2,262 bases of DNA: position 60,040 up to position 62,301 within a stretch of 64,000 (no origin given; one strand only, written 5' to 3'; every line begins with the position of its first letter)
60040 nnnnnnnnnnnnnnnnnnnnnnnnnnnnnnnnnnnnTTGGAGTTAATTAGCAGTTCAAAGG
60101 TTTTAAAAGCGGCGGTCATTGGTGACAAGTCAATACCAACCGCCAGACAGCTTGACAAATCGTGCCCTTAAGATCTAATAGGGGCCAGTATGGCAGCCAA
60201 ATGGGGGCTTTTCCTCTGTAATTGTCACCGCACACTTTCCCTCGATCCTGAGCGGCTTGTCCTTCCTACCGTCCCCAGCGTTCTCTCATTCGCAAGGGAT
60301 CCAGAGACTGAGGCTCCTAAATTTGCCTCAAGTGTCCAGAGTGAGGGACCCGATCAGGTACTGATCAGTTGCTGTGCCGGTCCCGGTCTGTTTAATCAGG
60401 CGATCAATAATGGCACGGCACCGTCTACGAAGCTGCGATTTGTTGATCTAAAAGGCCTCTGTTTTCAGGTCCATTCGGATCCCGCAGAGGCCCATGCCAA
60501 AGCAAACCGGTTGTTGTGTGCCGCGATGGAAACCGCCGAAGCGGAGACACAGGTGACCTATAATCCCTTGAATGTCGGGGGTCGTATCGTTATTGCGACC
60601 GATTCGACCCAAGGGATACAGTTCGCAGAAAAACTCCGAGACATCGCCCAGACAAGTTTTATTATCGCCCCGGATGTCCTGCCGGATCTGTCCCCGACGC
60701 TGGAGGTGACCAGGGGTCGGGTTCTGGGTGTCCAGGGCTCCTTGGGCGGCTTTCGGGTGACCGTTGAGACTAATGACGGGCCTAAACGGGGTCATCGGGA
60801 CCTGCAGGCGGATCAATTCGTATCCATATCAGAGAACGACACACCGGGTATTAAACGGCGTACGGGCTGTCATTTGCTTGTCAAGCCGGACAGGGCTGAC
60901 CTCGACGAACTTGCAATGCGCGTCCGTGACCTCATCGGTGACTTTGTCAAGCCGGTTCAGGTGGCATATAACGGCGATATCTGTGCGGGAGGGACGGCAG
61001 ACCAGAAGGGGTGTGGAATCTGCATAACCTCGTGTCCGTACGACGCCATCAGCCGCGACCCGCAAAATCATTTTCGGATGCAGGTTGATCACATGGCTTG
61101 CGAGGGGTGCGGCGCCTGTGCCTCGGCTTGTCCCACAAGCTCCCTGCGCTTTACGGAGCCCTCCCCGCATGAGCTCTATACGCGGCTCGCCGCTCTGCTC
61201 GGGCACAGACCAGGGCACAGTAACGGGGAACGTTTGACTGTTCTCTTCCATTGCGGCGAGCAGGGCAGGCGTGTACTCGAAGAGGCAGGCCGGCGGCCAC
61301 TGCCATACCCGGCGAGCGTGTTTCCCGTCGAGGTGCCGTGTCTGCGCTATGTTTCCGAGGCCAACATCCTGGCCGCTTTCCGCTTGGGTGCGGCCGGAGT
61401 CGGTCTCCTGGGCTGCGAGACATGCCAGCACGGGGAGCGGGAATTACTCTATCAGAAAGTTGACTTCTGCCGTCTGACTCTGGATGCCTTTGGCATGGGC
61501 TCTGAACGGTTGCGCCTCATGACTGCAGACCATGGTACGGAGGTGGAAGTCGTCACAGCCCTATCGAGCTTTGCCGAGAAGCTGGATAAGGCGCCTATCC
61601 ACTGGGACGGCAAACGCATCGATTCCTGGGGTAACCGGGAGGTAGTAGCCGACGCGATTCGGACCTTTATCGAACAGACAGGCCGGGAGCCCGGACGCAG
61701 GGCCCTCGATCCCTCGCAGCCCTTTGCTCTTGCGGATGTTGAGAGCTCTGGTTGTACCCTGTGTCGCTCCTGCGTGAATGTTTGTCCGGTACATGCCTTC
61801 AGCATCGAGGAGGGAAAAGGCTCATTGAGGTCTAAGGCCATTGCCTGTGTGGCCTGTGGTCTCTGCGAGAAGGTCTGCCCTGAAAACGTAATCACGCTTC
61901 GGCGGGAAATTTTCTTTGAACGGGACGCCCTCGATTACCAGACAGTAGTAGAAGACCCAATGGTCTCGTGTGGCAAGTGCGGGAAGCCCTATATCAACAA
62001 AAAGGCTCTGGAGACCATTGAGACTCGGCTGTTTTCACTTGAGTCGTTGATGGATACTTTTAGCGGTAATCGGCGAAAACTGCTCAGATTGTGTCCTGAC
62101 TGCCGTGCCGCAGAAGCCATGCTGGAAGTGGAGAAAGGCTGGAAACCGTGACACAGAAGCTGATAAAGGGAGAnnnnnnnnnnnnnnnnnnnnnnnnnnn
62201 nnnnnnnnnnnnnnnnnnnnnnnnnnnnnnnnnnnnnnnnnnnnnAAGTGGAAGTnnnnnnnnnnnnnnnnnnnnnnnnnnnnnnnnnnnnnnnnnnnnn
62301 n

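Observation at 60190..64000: Uncharacterised redox module: polyferredoxin-MvhD fusion, GTTCAA-regulated small gene, TorD-like chaperone and a Tat-signal protein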

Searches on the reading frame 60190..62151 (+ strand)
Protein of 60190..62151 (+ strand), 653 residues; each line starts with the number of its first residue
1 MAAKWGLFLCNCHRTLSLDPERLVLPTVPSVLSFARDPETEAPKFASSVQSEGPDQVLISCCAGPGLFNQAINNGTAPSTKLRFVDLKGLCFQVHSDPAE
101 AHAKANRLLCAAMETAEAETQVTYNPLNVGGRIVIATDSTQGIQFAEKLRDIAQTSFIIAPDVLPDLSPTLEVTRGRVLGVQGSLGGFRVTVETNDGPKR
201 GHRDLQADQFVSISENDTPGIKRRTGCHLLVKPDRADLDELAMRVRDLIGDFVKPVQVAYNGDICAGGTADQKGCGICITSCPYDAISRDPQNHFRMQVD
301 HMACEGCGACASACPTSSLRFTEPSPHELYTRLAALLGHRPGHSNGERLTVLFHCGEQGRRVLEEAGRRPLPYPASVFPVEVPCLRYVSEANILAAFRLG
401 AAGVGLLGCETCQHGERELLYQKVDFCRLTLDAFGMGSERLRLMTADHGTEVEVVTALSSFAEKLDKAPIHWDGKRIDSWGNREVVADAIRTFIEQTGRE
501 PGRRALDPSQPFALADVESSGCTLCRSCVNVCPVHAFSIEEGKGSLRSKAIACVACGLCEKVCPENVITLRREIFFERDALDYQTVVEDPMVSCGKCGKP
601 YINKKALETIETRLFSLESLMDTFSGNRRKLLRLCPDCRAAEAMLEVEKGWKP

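Call 7: search_protein_families(library=pfam, proteins=[window:60190-62151:+], max_evalue=0.01)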
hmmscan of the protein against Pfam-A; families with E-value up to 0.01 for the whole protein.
window:60190-62151:+ (653 aa): 13 families
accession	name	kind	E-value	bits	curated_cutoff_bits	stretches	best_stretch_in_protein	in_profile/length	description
PF12838.12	Fer4_7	-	4.7e-18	65.8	27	3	274-316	4-50/52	4Fe-4S dicluster domain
PF02662.21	FlpD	-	6.7e-16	58.9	22.3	1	351-467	2-121/123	Methyl-viologen-reducing hydrogenase, delta subunit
PF00037.32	Fer4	-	1.2e-15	57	21.1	4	298-316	2-20/24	4Fe-4S binding domain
PF13484.11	Fer4_16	-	8.3e-13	49.4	30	1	553-585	2-34/66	4Fe-4S double cluster binding domain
PF13187.11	Fer4_9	-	1.6e-12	47.7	27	2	522-568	2-52/52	4Fe-4S dicluster domain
PF14697.11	Fer4_21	-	4.5e-12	46.3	35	2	274-316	10-53/59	4Fe-4S dicluster domain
PF12837.12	Fer4_6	-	6.7e-10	38.9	25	3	298-316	3-21/24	4Fe-4S binding domain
PF13237.11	Fer4_10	-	3.3e-09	37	25.5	2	519-564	6-53/53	4Fe-4S dicluster domain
PF13183.11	Fer4_8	-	1.1e-08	35.9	27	0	516-535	48-67/68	4Fe-4S dicluster domain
PF25160.1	LdpA_Fe-S-bd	-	2.2e-08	34.2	27.6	2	278-319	9-43/49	LdpA Fe-S cluster-binding domain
PF12797.12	Fer4_2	-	5.7e-07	29.5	24.5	1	297-316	3-22/22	4Fe-4S binding domain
PF13534.11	Fer4_17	-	1.3e-06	29.3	22.2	0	547-567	40-60/61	4Fe-4S dicluster domain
PF12798.12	Fer4_3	-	9e-05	23.5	27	0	522-536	1-15/15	4Fe-4S binding domain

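Call 8: search_protein_families(library=ncbifam, proteins=[window:60190-62151:+], max_evalue=0.01)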
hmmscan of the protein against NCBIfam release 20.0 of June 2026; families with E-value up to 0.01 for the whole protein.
window:60190-62151:+ (653 aa): 86 families (the best 25 are shown)
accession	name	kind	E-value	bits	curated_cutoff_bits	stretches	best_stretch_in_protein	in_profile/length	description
NF040770.1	hetero_SS_HdrA2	exception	2.4e-29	102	1100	2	273-467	580-770/777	CoB-CoM heterodisulfide reductase HdrA2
NF041891.1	hdrA_Methbact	equivalog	2.3e-25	88.9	1300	2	273-447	575-740/762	ferredoxin:CoB-CoM heterodisulfide reductase subunit HdrA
NF041778.1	hetero_SS_HdrA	equivalog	4.5e-22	77.7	1400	2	269-407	586-713/771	ferredoxin:CoB-CoM heterodisulfide reductase subunit HdrA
NF009053.0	PRK12387.1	subfamily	8.8e-18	64.7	204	2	519-648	37-168/180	formate hydrogenlyase complex iron-sulfur subunit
TIGR02700.1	flavo_MJ0208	hypoth_equivalog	3.9e-16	59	251.35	2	517-575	145-201/234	dihydromethanopterin reductase (acceptor)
NF042909.1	FMH_DH_FwdF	exception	1.8e-14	53.6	375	2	518-574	223-280/336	tungsten-dependent formylmethanofuran dehydrogenase subunit FwdF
NF058577.1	FdxA_fam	equivalog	5.3e-14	52.1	65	2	275-317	12-51/52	4Fe-4S ferredoxin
NF045874.1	Vhu_polyferre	exception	1.1e-13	50.7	600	2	520-597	128-204/381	F420-non-reducing hydrogenase associated-polyferredoxin VhuB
NF006076.0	PRK08222.1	equivalog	1.4e-13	51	270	1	516-646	34-168/181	hydrogenase 4 subunit H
TIGR04270.1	Rama_corrin_act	subfamily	1.4e-13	50.1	500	2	514-571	472-530/534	methylamine methyltransferase corrinoid protein reductive activase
TIGR00402.1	napF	equivalog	3.2e-13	49.9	102.2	2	273-329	38-94/149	ferredoxin-type protein NapF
NF040864.1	HgcB_ferredoxin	equivalog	8.5e-13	48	99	2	517-571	11-64/93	mercury methylation ferredoxin HgcB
NF005504.0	PRK07118.1-3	equivalog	1.8e-12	47.2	437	2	272-321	142-190/293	Fe-S cluster domain-containing protein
TIGR02179.1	PorD_KorD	subfamily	5e-12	45.8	60.05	2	274-321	29-74/78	2-oxoacid:acceptor oxidoreductase, delta subunit, pyruvate/2-ketoisovalerate family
NF006221.0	PRK08348.1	subfamily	1.9e-11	43.8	124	2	520-575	44-99/136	NADH-plastoquinone oxidoreductase subunit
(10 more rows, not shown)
